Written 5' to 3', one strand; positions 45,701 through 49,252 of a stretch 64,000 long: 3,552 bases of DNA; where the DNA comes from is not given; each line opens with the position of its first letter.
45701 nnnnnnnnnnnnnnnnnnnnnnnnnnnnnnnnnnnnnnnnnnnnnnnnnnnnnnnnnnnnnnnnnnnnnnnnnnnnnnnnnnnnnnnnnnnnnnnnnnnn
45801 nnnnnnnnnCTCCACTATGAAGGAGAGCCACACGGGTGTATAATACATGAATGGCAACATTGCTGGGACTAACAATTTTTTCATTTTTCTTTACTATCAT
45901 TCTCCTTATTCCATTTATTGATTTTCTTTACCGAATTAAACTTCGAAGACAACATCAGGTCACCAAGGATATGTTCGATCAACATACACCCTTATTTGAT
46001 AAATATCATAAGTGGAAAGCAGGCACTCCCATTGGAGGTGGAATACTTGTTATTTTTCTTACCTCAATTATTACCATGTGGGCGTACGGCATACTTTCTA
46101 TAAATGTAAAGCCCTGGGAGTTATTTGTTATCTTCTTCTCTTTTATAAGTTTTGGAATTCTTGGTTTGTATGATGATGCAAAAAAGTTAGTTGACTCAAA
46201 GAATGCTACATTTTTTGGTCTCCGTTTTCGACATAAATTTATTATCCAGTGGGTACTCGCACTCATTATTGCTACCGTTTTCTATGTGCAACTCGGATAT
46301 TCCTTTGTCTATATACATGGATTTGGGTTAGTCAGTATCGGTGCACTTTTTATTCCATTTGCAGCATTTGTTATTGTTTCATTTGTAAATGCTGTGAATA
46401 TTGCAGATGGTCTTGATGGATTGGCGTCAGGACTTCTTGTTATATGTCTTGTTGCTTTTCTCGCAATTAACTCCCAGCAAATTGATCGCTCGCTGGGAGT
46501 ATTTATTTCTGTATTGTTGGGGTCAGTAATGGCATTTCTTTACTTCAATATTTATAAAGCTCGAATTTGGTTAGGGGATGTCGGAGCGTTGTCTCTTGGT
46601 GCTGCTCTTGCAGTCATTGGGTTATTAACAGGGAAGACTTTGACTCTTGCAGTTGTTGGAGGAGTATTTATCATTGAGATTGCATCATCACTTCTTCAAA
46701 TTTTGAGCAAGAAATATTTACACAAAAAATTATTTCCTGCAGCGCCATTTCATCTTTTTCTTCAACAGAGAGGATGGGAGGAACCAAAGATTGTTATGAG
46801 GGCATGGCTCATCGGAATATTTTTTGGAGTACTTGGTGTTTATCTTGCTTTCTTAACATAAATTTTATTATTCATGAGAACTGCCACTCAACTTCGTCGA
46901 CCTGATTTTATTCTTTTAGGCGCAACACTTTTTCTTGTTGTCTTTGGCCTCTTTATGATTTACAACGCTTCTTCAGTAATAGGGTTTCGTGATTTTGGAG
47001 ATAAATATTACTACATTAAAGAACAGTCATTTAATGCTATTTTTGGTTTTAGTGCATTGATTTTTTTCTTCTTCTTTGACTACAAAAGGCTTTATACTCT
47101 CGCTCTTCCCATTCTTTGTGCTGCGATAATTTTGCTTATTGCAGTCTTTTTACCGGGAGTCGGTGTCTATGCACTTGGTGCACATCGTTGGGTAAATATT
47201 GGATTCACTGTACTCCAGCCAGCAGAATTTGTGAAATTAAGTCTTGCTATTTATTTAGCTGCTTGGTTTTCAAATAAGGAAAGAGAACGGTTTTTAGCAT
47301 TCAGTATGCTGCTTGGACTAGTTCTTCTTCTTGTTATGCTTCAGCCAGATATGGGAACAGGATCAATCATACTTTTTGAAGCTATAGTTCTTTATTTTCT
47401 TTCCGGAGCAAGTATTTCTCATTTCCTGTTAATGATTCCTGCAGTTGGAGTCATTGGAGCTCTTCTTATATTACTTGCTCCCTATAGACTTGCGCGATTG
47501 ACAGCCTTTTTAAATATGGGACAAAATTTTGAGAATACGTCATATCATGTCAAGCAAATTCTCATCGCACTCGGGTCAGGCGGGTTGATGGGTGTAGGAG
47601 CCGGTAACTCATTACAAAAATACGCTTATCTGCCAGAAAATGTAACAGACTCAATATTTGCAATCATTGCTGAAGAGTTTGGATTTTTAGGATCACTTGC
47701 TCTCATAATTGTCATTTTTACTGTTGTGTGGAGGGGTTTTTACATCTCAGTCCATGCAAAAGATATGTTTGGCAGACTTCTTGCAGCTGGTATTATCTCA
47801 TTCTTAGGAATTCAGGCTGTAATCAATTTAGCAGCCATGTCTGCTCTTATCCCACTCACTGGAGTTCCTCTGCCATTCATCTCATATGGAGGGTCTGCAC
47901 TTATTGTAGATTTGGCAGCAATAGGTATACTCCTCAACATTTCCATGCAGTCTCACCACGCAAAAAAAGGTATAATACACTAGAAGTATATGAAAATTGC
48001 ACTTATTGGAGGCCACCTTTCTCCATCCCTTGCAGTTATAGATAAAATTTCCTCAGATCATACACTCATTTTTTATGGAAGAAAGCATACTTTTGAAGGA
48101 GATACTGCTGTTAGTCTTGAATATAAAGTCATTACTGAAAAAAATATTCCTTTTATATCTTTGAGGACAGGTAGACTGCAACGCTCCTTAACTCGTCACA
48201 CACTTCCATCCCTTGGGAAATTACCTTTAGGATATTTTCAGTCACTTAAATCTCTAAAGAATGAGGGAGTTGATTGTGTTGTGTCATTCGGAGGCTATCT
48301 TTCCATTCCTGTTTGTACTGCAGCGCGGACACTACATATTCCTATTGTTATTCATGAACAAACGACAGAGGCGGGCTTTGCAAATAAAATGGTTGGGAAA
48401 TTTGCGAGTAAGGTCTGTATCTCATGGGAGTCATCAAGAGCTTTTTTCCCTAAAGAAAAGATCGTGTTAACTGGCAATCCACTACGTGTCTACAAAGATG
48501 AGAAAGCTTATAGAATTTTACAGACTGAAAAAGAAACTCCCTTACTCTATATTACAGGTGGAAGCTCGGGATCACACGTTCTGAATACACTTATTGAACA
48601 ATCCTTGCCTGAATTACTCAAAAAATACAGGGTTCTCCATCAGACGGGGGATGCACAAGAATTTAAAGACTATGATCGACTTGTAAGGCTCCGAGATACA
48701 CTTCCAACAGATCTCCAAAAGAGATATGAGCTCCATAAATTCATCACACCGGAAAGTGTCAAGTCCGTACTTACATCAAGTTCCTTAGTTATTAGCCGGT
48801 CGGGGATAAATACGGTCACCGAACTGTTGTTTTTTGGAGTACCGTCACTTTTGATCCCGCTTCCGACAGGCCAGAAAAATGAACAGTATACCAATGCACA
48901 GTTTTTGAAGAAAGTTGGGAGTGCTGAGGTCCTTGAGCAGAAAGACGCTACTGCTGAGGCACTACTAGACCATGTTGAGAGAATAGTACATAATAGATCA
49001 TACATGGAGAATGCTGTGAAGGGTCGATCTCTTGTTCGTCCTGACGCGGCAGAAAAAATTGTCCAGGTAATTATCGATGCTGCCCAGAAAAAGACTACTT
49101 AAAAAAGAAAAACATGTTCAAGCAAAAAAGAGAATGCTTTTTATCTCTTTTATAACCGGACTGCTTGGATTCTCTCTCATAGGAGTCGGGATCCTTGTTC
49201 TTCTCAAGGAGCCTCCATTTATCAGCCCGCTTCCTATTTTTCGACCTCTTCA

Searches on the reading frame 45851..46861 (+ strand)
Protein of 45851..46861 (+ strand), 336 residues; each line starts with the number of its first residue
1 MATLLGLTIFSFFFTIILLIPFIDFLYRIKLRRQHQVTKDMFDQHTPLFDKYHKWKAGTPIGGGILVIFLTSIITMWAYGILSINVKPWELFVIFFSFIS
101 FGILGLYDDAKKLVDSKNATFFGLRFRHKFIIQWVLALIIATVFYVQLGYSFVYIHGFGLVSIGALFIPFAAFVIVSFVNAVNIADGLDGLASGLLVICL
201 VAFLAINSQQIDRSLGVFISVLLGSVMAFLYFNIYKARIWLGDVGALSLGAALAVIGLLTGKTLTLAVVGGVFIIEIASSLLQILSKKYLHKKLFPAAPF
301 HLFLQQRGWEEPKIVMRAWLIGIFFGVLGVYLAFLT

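Call 56: search_protein_families(library=pfam, proteins=[window:45851-46861:+], max_evalue=0.0001)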
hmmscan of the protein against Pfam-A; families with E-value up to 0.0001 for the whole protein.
window:45851-46861:+ (336 aa): 1 family
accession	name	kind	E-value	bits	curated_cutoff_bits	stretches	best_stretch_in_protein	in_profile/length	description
PF00953.26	Glycos_transf_4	-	5.7e-29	101.6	27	1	92-259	2-158/160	Glycosyl transferase family 4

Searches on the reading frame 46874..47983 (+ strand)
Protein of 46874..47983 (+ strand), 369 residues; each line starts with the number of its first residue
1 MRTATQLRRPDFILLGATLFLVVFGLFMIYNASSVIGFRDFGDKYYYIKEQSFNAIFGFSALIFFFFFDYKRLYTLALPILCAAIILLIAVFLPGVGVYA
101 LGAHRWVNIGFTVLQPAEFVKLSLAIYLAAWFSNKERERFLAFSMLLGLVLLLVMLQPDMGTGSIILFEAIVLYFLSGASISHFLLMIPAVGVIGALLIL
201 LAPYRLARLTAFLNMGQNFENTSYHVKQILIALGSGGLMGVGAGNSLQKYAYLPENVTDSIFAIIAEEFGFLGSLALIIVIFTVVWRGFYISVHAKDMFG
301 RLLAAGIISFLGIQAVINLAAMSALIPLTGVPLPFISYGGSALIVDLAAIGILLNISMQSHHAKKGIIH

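Call 56: search_protein_families(library=pfam, proteins=[window:46874-47983:+], max_evalue=0.0001)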
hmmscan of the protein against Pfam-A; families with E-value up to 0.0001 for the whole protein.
window:46874-47983:+ (369 aa): 1 family
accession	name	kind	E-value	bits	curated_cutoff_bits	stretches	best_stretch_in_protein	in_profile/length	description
PF01098.24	FTSW_RODA_SPOVE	-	3e-91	306.5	26.4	1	17-361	6-355/356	Cell cycle protein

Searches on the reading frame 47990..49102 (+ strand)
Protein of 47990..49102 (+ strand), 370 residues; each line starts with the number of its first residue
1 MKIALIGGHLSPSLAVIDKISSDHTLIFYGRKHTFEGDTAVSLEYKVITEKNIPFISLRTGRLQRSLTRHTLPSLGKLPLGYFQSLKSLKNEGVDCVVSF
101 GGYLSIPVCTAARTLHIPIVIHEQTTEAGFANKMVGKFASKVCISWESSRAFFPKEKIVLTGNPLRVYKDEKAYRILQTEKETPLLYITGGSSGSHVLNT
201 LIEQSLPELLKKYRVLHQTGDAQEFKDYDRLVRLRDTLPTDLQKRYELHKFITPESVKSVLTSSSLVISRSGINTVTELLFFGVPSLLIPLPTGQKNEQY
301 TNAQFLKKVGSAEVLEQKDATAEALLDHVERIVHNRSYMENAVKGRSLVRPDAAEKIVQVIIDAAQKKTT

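Call 56: search_protein_families(library=pfam, proteins=[window:47990-49102:+], max_evalue=0.0001)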
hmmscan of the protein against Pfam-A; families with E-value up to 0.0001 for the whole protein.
window:47990-49102:+ (370 aa): 3 families
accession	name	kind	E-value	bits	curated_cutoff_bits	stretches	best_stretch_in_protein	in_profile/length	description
PF04101.22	Glyco_tran_28_C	-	9.6e-31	107.5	22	1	186-342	2-150/166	Glycosyltransferase family 28 C-terminal domain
PF03033.26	Glyco_transf_28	-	1e-19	71.4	26.2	1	7-143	9-138/139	Glycosyltransferase family 28 N-terminal domain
PF00201.24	UDPGT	-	4.6e-07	29.5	19.5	1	265-346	342-419/499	UDP-glucoronosyl and UDP-glucosyl transferase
